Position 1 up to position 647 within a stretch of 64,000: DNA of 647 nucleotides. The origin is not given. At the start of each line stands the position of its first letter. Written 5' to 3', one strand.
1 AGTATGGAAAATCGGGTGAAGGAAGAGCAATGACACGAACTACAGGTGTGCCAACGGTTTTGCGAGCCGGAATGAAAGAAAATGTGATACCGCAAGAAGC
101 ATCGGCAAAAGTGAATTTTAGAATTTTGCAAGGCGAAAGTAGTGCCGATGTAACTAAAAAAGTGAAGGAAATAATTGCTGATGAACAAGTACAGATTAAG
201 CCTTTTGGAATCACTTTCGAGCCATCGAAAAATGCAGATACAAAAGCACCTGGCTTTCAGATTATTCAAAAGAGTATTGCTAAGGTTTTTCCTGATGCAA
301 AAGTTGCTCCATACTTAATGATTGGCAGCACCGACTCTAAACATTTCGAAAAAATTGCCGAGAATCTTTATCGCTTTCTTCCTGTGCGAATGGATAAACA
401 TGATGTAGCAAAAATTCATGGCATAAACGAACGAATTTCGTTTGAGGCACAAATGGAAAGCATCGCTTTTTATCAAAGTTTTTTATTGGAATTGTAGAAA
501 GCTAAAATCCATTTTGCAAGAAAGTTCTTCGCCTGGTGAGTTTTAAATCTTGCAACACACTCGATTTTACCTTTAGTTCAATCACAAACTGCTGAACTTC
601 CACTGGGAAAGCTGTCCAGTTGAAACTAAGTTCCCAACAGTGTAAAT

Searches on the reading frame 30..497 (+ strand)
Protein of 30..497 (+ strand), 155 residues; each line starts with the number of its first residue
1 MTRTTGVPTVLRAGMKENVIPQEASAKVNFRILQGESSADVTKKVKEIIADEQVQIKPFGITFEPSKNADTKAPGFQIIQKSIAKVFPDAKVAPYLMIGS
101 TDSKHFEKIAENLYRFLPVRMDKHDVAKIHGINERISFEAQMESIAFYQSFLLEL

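Call 26: find_encoding_contigs(protein=window:30-497:+, flank=10000, max_places=3)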
Protein window:30-497:+ (155 aa): no gene with exactly this product is on record in the collection.
